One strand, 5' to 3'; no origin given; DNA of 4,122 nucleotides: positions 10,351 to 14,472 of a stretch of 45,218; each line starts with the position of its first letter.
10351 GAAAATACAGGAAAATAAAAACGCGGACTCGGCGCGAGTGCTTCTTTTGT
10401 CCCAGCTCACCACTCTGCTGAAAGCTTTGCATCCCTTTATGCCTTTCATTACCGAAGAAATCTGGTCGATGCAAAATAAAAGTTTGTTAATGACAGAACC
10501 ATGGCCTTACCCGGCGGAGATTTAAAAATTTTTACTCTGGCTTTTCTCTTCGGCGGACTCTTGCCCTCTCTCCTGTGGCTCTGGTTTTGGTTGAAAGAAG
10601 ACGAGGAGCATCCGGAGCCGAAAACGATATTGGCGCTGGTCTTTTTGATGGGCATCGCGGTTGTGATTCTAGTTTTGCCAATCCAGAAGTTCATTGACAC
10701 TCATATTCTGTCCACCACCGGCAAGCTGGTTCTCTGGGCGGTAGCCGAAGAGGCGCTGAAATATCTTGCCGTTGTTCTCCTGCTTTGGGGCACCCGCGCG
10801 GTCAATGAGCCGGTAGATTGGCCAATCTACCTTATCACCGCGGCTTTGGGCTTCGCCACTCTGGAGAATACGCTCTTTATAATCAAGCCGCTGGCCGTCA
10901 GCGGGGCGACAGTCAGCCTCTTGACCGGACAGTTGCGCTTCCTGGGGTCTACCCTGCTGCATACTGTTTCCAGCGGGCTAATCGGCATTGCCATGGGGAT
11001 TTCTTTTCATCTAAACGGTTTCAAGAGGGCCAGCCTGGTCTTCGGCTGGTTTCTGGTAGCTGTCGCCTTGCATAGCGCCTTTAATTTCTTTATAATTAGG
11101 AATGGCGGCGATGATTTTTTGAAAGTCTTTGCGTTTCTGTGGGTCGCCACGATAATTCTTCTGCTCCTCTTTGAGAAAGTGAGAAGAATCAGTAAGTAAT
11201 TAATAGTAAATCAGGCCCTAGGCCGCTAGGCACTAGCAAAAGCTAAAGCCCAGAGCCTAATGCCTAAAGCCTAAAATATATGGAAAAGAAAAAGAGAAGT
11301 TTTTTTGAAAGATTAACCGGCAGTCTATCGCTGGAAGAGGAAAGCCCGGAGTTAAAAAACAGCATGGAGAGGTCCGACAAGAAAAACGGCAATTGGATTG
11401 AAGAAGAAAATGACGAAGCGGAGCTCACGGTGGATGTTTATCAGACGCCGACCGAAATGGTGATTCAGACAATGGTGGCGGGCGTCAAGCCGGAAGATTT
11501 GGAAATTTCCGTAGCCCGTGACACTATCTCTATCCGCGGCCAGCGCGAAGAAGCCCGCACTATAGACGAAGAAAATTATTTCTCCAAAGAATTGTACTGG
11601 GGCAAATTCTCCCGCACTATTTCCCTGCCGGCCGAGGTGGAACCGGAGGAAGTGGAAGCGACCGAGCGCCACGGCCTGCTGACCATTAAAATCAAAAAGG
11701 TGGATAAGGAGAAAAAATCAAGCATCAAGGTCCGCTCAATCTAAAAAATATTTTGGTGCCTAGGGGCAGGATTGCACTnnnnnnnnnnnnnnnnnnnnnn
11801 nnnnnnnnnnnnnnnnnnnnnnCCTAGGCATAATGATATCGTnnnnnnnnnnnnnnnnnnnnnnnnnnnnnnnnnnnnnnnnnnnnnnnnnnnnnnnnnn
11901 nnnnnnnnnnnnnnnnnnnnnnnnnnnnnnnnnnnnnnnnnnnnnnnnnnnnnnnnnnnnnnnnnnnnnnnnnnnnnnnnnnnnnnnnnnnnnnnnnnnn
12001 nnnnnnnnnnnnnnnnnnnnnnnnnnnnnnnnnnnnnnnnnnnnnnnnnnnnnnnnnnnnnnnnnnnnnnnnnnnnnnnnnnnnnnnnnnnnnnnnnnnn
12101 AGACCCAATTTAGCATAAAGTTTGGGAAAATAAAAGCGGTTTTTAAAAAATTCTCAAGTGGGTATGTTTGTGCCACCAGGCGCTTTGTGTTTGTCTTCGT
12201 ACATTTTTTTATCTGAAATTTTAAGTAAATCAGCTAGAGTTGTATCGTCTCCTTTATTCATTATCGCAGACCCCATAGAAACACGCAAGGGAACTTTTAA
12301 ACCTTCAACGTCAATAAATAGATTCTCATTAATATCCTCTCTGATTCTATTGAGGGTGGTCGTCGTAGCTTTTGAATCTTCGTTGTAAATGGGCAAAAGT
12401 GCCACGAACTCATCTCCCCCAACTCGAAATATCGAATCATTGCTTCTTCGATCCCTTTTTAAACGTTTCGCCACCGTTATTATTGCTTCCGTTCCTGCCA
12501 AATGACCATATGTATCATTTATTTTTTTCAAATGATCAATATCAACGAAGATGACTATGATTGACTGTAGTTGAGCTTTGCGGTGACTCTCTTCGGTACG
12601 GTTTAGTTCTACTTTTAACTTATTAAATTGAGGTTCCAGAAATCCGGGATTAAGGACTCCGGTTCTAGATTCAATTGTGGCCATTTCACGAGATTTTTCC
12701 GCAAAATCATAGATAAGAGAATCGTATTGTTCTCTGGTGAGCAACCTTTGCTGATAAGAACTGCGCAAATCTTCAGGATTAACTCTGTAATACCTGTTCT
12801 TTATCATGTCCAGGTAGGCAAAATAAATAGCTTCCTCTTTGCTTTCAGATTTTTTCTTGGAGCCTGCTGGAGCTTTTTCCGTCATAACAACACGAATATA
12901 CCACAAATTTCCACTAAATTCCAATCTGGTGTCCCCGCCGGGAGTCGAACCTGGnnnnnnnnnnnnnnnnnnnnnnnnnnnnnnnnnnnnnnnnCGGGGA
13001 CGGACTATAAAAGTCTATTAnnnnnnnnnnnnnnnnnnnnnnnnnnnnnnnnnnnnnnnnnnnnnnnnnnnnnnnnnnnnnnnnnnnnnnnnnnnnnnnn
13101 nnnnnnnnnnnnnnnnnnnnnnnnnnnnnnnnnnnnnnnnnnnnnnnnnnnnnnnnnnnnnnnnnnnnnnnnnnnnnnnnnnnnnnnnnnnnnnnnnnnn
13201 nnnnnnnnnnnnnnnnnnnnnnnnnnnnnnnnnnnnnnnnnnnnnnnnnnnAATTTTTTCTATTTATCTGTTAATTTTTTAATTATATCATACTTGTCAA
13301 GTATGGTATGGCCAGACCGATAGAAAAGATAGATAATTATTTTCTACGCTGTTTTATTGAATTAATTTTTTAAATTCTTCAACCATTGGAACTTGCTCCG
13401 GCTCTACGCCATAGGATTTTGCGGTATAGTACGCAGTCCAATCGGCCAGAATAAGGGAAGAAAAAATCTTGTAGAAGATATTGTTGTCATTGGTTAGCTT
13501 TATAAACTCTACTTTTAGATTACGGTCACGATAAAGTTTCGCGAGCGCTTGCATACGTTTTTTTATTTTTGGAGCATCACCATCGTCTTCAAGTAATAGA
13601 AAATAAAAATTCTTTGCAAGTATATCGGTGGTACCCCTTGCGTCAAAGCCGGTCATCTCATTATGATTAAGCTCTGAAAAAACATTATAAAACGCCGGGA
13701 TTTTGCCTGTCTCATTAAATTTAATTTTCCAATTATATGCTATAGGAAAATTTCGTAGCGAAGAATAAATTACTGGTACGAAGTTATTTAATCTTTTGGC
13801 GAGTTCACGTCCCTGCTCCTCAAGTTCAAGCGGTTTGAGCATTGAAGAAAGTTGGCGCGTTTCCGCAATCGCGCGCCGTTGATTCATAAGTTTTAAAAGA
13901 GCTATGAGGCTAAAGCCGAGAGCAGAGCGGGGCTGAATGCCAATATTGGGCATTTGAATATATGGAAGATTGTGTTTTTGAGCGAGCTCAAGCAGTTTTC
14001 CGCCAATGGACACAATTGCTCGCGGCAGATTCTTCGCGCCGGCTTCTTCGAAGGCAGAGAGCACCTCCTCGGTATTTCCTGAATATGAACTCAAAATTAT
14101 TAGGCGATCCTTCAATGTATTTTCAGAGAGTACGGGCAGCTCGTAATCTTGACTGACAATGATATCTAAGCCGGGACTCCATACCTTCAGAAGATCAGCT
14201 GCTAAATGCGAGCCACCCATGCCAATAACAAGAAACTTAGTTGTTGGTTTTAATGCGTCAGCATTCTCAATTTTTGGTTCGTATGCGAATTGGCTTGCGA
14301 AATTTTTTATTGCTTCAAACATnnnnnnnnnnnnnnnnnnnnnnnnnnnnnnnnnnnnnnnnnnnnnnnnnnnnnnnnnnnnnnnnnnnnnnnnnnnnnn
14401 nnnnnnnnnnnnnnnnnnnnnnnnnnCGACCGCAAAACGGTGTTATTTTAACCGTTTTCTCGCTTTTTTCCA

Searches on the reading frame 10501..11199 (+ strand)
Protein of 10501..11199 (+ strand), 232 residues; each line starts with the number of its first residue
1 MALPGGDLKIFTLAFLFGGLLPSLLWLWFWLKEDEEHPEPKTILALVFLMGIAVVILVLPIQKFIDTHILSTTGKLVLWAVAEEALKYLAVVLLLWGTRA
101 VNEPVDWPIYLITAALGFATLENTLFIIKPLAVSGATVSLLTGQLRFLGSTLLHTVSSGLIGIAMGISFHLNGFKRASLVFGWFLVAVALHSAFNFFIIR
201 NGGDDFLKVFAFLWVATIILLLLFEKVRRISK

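Call 72: search_protein_families(library=pfam, proteins=[window:10501-11199:+], max_evalue=0.001)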
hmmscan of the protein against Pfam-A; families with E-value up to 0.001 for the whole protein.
window:10501-11199:+ (232 aa): 1 family
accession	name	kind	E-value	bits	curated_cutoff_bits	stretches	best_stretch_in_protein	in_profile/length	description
PF13367.11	PrsW-protease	-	7.8e-27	94.5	23.5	1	39-217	1-191/196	PrsW family intramembrane metalloprotease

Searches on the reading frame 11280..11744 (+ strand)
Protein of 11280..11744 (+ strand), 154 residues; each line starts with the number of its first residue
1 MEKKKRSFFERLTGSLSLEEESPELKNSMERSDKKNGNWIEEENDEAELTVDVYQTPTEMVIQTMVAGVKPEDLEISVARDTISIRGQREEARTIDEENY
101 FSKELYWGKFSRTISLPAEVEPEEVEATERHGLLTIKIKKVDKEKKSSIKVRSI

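Call 72: search_protein_families(library=pfam, proteins=[window:11280-11744:+], max_evalue=0.001)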
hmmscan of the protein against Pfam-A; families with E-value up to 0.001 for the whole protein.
window:11280-11744:+ (154 aa): 2 families
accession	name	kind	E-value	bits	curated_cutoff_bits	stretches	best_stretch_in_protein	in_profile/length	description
PF00011.27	HSP20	-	7.7e-20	71.3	20.8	1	54-150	3-98/102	Hsp20/alpha crystallin family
PF04969.22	CS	-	0.00095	20.5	21.3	0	51-140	3-78/78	CS domain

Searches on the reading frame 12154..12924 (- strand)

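Call 72: search_protein_families(library=pfam, proteins=[window:12154-12924:-], max_evalue=0.001)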
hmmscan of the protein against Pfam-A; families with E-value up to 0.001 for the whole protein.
window:12154-12924:- (256 aa): 1 family
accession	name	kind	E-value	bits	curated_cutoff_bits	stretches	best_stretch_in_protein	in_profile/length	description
PF00990.26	GGDEF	-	6.3e-29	101.3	23.8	1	108-247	20-157/161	Diguanylate cyclase, GGDEF domain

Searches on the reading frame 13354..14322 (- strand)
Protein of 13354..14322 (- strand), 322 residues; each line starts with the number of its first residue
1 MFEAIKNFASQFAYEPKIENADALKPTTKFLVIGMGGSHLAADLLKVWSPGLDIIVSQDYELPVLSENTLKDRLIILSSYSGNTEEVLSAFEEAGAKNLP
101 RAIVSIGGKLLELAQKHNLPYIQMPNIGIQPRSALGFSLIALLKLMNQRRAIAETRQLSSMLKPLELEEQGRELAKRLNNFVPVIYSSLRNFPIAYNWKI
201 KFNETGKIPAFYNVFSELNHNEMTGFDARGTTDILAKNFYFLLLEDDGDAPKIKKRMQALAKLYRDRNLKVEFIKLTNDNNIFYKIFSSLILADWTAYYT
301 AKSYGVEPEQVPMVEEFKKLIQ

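Call 72: search_protein_families(library=pfam, proteins=[window:13354-14322:-], max_evalue=0.001)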
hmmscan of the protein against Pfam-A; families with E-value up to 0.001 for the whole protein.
window:13354-14322:- (322 aa): 1 family
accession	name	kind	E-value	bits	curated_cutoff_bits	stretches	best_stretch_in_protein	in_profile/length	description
PF10432.14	bact-PGI_C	-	7.2e-35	120.6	24.5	1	169-319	3-149/151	Bacterial phospho-glucose isomerase C-terminal SIS domain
